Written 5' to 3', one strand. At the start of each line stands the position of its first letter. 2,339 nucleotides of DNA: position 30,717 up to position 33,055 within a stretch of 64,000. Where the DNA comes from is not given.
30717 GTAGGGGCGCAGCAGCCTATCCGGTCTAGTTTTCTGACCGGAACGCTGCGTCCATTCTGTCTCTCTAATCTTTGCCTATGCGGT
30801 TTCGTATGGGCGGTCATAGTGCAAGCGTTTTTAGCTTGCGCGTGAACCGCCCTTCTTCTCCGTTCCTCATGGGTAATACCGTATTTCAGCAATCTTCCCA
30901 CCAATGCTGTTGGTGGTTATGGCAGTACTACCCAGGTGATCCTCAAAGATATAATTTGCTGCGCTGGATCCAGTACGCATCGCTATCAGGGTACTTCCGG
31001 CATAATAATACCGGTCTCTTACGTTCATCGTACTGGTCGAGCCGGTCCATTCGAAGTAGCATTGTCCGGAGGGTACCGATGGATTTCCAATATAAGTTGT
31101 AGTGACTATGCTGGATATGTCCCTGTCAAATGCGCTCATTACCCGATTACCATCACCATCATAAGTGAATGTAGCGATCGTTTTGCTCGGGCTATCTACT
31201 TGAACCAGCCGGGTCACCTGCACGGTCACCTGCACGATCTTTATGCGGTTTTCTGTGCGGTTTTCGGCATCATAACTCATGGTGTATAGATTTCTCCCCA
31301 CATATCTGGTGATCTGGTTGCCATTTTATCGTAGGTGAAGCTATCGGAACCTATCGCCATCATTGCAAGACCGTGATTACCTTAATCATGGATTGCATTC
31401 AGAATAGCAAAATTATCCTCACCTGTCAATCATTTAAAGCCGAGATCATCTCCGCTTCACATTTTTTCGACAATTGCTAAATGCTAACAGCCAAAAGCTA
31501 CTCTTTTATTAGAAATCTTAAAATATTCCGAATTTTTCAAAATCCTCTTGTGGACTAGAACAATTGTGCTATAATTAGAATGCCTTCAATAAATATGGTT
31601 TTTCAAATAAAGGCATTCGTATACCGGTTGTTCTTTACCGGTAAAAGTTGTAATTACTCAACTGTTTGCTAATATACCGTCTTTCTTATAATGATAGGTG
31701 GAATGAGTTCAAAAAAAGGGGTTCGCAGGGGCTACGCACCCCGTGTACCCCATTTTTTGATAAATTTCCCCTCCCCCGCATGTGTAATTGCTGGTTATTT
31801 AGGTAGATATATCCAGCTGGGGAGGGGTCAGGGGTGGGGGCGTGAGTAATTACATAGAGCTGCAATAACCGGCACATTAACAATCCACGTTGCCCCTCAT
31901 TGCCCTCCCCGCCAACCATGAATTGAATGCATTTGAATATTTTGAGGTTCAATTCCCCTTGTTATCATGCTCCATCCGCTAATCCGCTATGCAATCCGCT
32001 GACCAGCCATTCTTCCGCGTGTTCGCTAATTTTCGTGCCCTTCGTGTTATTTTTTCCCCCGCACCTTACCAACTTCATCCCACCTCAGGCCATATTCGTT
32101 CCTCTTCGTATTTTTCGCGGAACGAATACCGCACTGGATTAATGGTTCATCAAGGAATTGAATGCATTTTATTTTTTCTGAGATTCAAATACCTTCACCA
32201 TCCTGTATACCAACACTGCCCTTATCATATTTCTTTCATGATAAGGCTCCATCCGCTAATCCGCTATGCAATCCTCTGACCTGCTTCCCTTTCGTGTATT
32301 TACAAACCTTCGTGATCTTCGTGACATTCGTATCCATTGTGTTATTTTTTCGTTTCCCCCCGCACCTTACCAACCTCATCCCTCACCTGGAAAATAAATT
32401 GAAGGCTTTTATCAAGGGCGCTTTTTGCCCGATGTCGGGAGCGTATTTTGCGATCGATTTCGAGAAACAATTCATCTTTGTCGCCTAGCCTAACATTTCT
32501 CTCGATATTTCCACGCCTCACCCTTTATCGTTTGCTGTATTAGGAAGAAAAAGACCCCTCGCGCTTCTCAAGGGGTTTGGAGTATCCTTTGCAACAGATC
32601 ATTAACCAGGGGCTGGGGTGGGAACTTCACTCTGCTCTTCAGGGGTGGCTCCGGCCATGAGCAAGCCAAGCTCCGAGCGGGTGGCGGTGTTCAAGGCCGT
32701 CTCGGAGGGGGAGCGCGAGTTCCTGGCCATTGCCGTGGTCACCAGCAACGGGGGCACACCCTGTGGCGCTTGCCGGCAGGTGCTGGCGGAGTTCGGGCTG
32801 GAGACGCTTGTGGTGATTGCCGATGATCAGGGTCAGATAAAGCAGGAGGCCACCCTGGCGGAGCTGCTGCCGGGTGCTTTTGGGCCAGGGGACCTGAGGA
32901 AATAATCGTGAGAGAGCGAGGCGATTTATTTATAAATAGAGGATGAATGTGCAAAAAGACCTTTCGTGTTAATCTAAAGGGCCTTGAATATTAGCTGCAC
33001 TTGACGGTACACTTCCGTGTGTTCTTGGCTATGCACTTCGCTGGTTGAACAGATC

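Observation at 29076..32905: About 3.4-kb accessory islet inserted at the 3' end of cdd, bracketed by 233-bp direct repeats of the gene end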

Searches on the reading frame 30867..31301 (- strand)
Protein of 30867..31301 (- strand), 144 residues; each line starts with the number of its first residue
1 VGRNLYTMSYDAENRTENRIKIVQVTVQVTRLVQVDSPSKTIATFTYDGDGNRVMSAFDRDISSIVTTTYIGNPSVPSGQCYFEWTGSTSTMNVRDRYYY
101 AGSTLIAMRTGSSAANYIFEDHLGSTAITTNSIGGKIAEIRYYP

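Call 6: search_protein_families(library=pfam, proteins=[window:30867-31301:-], max_evalue=0.01)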
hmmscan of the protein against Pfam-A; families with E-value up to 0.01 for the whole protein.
window:30867-31301:- (144 aa): 1 family
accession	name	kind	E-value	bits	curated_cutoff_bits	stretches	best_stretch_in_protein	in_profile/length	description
PF05593.20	RHS_repeat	-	0.006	17.4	22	0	31-54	6-29/38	RHS Repeat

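Call 60: search_protein_families(library=padloc, proteins=[window:30867-31301:-], max_evalue=0.01)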
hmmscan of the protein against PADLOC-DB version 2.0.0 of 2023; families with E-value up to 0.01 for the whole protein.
window:30867-31301:- (144 aa): 0 families

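Call 61: search_protein_families(library=ncbifam, proteins=[window:30867-31301:-], max_evalue=0.01)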
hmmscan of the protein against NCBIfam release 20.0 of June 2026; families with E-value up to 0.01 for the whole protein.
window:30867-31301:- (144 aa): 1 family
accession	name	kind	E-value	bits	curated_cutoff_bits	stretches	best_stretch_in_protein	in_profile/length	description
TIGR01643.1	YD_repeat_2x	repeat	0.0089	16.5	15.8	0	31-54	6-29/42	YD repeat-containing protein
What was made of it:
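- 30867..31301 (-): Remnant of an orphan RHS/YD-shell C-terminal cassette. It is truncated at ...IRYYP, before the toxin tip. Marginal HMM hits (calls 6, 61).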

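Call 81: find_homologous_proteins(query=window:30867-31301:-, max_evalue=0.001)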
Query window:30867-31301:- (144 aa): 84 proteins with E <= 0.001 among 159 candidates.
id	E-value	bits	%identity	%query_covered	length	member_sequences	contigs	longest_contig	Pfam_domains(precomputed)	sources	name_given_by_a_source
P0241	1.3e-83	296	100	95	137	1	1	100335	-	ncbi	ncbi:MAG: hypothetical protein WAV05_00295 [Anaerolineales bacterium]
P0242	9.0e-34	134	58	97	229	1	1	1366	-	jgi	-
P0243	1.1e-33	134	80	55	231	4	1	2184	-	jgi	jgi:hypothetical protein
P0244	1.3e-31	128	59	78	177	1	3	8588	PF25023.2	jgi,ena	-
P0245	1.1e-28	118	53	95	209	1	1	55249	-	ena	-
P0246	4.2e-26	110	55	97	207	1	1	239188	PF25023.2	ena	-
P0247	4.2e-26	110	53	95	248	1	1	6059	-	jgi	jgi:hypothetical protein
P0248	6.2e-25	106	63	71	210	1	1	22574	-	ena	-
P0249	7.8e-22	96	68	55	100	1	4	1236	-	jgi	-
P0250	3.0e-21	94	60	71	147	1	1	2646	PF25023.2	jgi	jgi:RHS repeat-associated protein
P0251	6.5e-21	93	50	99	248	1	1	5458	PF05593.20,PF25023.2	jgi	jgi:YD repeat-containing protein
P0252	8.5e-21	92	49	100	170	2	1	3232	PF05593.20,PF25023.2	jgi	-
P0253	1.7e-20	92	57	74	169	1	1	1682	-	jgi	jgi:hypothetical protein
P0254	5.2e-20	90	49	99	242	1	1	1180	PF25023.2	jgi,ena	-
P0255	2.2e-19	88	45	97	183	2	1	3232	PF05593.20,PF25023.2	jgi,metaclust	metaclust:\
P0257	6.1e-16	77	48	95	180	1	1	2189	PF25023.2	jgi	jgi:YD repeat-containing protein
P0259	2.3e-15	75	48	97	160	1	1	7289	PF05593.20,PF25023.2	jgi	jgi:YD repeat-containing protein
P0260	2.9e-15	75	47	94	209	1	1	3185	PF25023.2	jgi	jgi:RHS repeat-associated protein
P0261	4.8e-15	74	43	100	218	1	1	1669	PF05593.20,PF25023.2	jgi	jgi:RHS repeat-associated protein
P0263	1.9e-14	72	41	97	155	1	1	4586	PF25023.2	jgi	-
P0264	1.9e-14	72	52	69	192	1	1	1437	PF25023.2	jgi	jgi:hypothetical protein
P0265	3.2e-14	71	44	93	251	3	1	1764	PF05593.20,PF25023.2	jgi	-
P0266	3.9e-14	71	44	98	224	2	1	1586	PF25023.2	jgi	-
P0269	1.2e-13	69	52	69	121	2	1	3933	PF05593.20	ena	-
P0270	1.3e-13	69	43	98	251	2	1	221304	PF05593.20,PF25023.2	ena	-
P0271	4.7e-13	67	43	93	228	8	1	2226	PF05593.20,PF25023.2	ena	-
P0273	5.2e-13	67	42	87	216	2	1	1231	PF05593.20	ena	-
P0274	1.3e-12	66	44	93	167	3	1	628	PF05593.20,PF25023.2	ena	-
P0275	2.6e-12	65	44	93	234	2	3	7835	PF05593.20,PF25023.2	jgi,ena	-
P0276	4.7e-12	64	40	95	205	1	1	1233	PF05593.20,PF25023.2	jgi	jgi:YD repeat-containing protein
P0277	4.8e-12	64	41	97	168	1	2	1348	PF25023.2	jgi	-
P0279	2.1e-11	62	42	99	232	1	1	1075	PF05593.20,PF25023.2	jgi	jgi:YD repeat-containing protein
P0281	4.3e-11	61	42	92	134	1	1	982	PF25023.2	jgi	-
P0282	5.1e-11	61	38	97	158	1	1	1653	PF25023.2,PF03527.21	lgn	-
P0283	1.5e-10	59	36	100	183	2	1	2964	PF05593.20,PF25023.2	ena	-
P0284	2.5e-10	59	40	92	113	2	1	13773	PF25023.2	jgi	-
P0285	2.9e-10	58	43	95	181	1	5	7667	PF05593.20,PF25023.2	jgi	jgi:YD repeat-containing protein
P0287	4.8e-10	58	42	90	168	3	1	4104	PF25023.2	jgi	jgi:YD repeat-containing protein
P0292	2.8e-9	55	39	94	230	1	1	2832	PF05593.20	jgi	jgi:YD repeat-containing protein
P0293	4.8e-9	54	40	93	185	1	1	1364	PF05593.20,PF25023.2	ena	-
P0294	7.2e-9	54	39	95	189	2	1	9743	PF25023.2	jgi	jgi:hypothetical protein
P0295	2.7e-8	52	35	95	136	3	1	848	PF25023.2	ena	-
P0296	3.0e-8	52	40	95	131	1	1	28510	PF25023.2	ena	-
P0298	7.2e-8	51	39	97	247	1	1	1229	PF25023.2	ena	-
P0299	8.3e-8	50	34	97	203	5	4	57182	PF25023.2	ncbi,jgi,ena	-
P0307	7.8e-7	47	38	96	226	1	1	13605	PF05593.20,PF25023.2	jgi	jgi:YD repeat-containing protein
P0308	1.6e-6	46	48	86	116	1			PF05593.20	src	-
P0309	1.8e-6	46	38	88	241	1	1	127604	PF25023.2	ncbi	-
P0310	2.2e-6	46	35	97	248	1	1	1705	PF05593.20,PF25023.2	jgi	jgi:RHS repeat-associated protein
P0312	4.5e-6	45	35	98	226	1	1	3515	PF25023.2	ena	-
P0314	8.0e-6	44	38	95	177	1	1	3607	PF25023.2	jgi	jgi:hypothetical protein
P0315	1.1e-5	44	36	88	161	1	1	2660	PF05593.20,PF25023.2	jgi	jgi:YD repeat-containing protein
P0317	5.7e-5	41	33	95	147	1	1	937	PF05593.20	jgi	jgi:YD repeat-containing protein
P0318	8.3e-5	41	38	90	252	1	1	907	PF05593.20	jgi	jgi:YD repeat-containing protein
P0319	1.4e-4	40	36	79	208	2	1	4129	PF25023.2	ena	-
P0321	4.6e-4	38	36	98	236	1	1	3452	PF25023.2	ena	-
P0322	7.1e-4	38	35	88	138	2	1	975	PF05593.20,PF25023.2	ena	-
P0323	8.6e-4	37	35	94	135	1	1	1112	PF25023.2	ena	-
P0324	8.6e-4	37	37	90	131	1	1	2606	PF05593.20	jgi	jgi:YD repeat-containing protein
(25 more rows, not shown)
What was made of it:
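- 30867..31301 (-): 84 homologues carry PF25023/PF05593 and are all short proteins (call 81).
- Checked: Its own HMM hits are marginal, but 84 homologues carry PF25023/PF05593 (calls 6, 61, 81).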

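Call 82: find_encoding_contigs(protein=P0246, flank=6000, max_places=2)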
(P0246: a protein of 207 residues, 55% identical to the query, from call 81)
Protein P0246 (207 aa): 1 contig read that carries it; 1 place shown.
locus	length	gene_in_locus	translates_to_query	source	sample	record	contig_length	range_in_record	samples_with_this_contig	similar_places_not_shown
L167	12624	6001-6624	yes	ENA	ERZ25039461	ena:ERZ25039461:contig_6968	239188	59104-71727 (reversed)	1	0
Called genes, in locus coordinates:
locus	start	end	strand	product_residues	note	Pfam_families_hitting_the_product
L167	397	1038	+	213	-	-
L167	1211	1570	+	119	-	-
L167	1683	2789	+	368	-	PF25023:TEN_YD-shell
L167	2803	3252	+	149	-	PF14106:DUF4279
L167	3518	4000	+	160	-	-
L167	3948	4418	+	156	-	PF25023:TEN_YD-shell (weak), PF05593:RHS_repeat (weak)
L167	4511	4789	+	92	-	-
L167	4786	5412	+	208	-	-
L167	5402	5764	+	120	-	-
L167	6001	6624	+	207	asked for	PF25023:TEN_YD-shell (faint)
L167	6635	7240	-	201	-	PF21176:RecR_HhH, PF13662:Toprim_4, PF01751:Toprim, PF21175:RecR_C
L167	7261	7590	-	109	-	PF02575:YbaB_DNA_bd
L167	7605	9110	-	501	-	PF07728:AAA_5 (weak), PF13177:DNA_pol3_delta2, PF13401:AAA_22 (weak), PF13604:AAA_30 (weak), PF00004:AAA, PF22608:DNAX_ATPase_lid, PF12169:DNA_pol3_gamma3, PF20964:DnaX_C (weak), +1 more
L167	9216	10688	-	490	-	PF00479:G6PD_N, PF02781:G6PD_C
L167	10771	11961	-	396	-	PF09587:PGA_cap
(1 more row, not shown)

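Call 83: find_encoding_contigs(protein=P0245, flank=6000, max_places=2)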
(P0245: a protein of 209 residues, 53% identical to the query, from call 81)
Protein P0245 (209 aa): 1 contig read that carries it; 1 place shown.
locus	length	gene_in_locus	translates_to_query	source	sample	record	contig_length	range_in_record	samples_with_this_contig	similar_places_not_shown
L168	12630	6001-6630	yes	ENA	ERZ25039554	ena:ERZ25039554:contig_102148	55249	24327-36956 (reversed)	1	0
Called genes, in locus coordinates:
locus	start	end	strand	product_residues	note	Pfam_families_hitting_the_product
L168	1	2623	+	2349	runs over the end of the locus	PF03534:SpvB, PF05593:RHS_repeat (faint), PF16841:CBM60, PF25023:TEN_YD-shell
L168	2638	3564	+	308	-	-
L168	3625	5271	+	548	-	PF25023:TEN_YD-shell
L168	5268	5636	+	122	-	-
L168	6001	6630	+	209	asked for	-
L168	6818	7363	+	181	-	-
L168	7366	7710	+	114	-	-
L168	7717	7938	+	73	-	-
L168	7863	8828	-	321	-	PF00589:Phage_integrase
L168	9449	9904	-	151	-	PF14137:DUF4304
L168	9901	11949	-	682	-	PF05593:RHS_repeat (faint), PF00754:F5_F8_type_C, PF22633:F5_F8_type_C_2, PF25023:TEN_YD-shell (weak), PF15650:Tox-REase-9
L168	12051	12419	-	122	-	-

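Call 84: find_encoding_contigs(protein=P0270, flank=6000, max_places=2)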
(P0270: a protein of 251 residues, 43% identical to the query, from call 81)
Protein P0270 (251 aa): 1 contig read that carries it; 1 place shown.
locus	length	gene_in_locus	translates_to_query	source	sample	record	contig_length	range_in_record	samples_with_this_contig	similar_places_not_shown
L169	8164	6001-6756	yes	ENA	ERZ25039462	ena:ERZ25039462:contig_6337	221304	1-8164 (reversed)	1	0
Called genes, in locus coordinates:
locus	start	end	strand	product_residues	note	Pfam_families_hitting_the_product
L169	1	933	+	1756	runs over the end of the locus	PF13385:Laminin_G_3, PF02415:Chlam_PMP (faint)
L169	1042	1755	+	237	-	-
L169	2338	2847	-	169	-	-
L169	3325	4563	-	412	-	PF08487:VIT, PF00092:VWA (weak), PF13519:VWA_2, PF13768:VWA_3 (faint)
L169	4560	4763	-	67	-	-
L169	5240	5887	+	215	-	PF05593:RHS_repeat (faint)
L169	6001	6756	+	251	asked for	PF05593:RHS_repeat (faint), PF25023:TEN_YD-shell (weak)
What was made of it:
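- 30867..31301 (-): They sit in orphan RHS arrays with immunity-like genes (calls 82-84).
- Closest known: Orphan RHS C-terminal cassettes downstream of rhs genes. Same: They lie in arrays behind large RHS genes, alongside small immunity-like genes such as DUF4279 and DUF4304 (calls 81-84).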

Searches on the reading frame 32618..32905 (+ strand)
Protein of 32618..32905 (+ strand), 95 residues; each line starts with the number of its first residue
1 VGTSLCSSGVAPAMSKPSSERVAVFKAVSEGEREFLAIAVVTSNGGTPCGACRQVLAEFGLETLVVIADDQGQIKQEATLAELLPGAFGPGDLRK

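Call 6: search_protein_families(library=pfam, proteins=[window:32618-32905:+], max_evalue=0.01)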
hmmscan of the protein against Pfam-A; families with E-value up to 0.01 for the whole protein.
window:32618-32905:+ (95 aa): 1 family
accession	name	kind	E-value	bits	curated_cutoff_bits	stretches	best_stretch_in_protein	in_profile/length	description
PF00383.29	dCMP_cyt_deam_1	-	7.2e-05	23.1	25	1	19-67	55-101/102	Cytidine and deoxycytidylate deaminase zinc-binding region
